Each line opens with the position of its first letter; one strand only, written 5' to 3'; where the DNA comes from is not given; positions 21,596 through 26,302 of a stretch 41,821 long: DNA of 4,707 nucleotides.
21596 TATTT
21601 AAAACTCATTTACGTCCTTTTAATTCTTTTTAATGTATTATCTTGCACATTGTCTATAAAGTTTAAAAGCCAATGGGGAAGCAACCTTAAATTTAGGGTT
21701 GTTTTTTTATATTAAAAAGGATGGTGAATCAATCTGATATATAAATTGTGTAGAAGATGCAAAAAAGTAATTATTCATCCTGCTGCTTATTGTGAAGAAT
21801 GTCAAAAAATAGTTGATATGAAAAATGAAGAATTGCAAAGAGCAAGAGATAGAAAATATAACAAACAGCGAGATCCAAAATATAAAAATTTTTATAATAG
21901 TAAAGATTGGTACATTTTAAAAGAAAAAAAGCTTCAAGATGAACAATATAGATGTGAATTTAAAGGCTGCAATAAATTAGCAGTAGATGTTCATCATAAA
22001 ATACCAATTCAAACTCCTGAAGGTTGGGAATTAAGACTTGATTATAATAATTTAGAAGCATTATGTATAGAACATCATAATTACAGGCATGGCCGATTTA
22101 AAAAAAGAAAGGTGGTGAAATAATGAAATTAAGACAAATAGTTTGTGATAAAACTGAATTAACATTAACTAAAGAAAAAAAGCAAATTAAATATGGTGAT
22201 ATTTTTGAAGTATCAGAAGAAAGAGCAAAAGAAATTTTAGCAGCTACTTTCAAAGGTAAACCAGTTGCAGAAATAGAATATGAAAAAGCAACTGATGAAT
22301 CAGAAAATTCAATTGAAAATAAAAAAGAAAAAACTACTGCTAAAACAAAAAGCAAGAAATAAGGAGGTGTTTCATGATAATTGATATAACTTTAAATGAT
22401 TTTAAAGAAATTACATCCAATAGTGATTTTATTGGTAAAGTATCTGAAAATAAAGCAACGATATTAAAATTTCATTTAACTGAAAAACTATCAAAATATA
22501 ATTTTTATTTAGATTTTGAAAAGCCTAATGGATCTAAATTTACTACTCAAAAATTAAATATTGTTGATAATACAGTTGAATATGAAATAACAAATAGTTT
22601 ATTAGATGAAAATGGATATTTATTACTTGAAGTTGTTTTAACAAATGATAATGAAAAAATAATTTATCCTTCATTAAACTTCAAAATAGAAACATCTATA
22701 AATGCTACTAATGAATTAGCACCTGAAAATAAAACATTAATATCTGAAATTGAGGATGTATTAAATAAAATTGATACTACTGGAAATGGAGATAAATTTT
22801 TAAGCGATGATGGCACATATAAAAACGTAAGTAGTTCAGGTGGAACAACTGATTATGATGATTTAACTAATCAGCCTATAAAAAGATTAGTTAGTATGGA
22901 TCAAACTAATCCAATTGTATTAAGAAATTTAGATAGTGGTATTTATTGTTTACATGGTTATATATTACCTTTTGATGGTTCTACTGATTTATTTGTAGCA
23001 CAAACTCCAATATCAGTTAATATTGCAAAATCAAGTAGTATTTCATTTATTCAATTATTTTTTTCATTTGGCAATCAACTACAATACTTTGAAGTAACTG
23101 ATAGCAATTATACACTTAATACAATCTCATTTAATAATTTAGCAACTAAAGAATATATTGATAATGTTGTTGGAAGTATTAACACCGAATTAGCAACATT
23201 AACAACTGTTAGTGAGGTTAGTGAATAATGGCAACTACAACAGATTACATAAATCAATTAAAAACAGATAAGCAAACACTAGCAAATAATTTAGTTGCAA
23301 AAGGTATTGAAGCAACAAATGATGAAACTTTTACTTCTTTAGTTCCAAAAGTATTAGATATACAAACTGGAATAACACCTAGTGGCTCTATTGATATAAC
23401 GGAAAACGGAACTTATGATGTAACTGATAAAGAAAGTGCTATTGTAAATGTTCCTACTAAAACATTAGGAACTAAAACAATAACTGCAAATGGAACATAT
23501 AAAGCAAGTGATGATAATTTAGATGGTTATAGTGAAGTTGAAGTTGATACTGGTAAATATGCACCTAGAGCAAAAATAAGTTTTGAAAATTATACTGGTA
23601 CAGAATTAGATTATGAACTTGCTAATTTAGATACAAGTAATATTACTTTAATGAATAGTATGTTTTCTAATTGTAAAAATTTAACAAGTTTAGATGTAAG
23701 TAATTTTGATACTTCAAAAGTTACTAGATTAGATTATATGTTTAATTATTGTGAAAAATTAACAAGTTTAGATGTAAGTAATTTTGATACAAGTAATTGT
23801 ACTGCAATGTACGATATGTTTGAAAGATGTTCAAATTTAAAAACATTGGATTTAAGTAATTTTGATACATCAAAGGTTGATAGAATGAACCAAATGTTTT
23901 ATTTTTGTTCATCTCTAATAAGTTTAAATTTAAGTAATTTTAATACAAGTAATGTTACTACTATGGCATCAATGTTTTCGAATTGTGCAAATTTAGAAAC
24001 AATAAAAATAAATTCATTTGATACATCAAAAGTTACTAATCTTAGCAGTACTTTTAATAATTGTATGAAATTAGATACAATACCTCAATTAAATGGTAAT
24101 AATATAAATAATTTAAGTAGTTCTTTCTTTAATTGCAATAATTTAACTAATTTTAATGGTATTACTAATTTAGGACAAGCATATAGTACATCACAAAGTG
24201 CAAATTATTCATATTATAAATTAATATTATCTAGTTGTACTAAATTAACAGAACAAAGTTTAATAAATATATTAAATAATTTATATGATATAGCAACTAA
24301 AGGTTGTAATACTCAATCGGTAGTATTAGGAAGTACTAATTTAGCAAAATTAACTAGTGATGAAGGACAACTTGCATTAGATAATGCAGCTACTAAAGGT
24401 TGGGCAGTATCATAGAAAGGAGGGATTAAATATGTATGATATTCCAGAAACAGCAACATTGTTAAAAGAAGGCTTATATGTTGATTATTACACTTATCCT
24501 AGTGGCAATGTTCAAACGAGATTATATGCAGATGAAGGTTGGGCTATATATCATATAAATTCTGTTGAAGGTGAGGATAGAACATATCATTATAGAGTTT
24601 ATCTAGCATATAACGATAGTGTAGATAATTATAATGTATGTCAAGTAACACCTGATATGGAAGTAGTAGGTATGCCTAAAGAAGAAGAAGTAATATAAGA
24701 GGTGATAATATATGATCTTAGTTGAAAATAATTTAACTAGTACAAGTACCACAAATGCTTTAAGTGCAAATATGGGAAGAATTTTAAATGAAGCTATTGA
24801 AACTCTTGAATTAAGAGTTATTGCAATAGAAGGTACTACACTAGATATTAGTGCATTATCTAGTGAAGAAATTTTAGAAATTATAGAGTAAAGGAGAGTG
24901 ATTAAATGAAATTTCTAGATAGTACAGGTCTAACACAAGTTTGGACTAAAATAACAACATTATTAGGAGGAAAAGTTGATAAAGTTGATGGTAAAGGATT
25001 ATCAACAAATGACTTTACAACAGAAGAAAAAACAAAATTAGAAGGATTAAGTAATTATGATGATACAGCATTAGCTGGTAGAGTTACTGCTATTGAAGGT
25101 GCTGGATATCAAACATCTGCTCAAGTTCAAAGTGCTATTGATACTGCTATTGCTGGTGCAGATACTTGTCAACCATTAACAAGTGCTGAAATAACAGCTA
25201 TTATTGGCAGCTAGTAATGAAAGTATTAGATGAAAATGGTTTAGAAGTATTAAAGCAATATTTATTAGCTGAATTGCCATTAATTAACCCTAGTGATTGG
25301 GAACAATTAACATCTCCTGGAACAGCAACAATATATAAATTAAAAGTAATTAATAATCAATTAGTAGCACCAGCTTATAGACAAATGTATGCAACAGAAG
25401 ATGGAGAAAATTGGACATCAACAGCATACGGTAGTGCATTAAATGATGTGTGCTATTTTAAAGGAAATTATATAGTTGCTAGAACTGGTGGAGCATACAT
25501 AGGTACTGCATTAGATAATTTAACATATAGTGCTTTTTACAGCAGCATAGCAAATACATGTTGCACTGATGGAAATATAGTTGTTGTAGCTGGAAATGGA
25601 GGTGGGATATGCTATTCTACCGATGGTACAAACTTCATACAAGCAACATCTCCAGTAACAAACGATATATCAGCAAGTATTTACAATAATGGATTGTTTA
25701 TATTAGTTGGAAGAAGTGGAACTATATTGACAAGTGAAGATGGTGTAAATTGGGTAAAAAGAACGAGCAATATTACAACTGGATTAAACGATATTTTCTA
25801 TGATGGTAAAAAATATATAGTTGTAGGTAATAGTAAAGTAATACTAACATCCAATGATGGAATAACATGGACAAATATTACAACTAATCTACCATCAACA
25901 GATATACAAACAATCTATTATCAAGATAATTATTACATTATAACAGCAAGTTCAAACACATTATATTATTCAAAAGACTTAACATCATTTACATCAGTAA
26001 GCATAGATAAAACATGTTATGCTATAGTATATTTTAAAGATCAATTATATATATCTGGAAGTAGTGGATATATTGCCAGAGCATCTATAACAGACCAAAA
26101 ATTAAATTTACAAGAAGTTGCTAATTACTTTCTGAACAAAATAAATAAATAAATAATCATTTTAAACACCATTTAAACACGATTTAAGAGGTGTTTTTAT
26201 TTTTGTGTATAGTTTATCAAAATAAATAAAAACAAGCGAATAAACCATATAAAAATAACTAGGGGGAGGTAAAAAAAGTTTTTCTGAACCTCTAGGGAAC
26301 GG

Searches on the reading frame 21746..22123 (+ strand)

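Call 13: search_protein_families(library=pfam, proteins=[window:21746-22123:+], max_evalue=0.01)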
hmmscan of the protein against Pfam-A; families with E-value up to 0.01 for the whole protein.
window:21746-22123:+ (125 aa): 1 family
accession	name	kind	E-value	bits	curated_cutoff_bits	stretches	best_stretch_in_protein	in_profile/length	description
PF01844.29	HNH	-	0.00096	19.7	21.4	1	70-115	4-45/47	HNH endonuclease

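Call 26: search_protein_families(library=phrogs, proteins=[window:21746-22123:+], max_evalue=0.001)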
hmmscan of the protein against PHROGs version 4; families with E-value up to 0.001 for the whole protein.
window:21746-22123:+ (125 aa): 7 families
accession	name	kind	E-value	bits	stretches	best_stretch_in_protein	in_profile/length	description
phrog_144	-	DNA, RNA and nucleotide metabolism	3.4e-21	76.7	1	2-122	25-140/175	HNH endonuclease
phrog_4581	-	head and packaging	1.2e-13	52.3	1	26-120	21-115/395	terminase small subunit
phrog_119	-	DNA, RNA and nucleotide metabolism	2.6e-13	50.6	1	33-122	169-262/443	HNH endonuclease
phrog_589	-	DNA, RNA and nucleotide metabolism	1e-10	42.6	1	31-116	55-140/179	HNH endonuclease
phrog_5956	-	DNA, RNA and nucleotide metabolism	2.6e-08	34.6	1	31-124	22-117/138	HNH endonuclease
phrog_2323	-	DNA, RNA and nucleotide metabolism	2.4e-07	31.7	1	36-123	5-92/113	HNH endonuclease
phrog_333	-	DNA, RNA and nucleotide metabolism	6.7e-06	27.3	1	52-113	18-77/138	HNH endonuclease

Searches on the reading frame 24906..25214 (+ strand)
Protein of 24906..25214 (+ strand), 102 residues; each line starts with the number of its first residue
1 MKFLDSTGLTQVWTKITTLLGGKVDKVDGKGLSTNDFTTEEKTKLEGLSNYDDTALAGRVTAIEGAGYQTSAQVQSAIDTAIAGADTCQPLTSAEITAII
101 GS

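Call 13: search_protein_families(library=pfam, proteins=[window:24906-25214:+], max_evalue=0.01)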
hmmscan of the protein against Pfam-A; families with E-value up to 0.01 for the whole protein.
window:24906-25214:+ (102 aa): 0 families

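Call 26: search_protein_families(library=phrogs, proteins=[window:24906-25214:+], max_evalue=0.001)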
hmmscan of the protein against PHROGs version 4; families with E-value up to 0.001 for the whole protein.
window:24906-25214:+ (102 aa): 4 families
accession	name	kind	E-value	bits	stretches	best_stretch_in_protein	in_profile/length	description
phrog_18608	-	unknown function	1.6e-07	32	1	15-50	199-234/416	-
phrog_10588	-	tail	8.1e-07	28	1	15-79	441-505/1459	tail protein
phrog_32680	-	tail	6.9e-06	25.8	1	23-68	94-136/548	tail fiber protein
phrog_17134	-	unknown function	0.00016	20.9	1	24-53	646-675/739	-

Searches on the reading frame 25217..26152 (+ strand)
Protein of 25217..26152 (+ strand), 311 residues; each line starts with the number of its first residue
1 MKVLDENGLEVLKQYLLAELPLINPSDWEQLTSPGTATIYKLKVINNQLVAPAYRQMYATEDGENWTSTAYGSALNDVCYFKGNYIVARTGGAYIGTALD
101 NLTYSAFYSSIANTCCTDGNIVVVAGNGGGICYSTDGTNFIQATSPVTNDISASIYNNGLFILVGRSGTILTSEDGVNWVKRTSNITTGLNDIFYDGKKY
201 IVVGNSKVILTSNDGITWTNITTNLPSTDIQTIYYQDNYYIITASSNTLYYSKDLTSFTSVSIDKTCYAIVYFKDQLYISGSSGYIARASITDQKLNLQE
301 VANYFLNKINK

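Call 13: search_protein_families(library=pfam, proteins=[window:25217-26152:+], max_evalue=0.01)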
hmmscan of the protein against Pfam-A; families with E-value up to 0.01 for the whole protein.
window:25217-26152:+ (311 aa): 4 families
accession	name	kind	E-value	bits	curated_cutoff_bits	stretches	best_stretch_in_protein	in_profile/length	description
PF19755.4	DUF6242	-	2e-07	31.5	29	0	196-257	152-216/217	Domain of unknown function (DUF6242)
PF14870.12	PSII_BNR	-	3.7e-05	23.6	27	1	147-266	19-144/303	Photosynthesis system II assembly factor YCF48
PF15902.12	Sortilin-Vps10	-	0.0067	15.7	33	1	207-265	2-64/446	Sortilin, neurotensin receptor 3,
PF03478.24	Beta-prop_KIB1-4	-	0.0071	16.3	27.4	0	245-291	91-138/242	KIB1-4 beta-propeller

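Call 26: search_protein_families(library=phrogs, proteins=[window:25217-26152:+], max_evalue=0.001)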
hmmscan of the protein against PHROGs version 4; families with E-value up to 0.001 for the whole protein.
window:25217-26152:+ (311 aa): 0 families
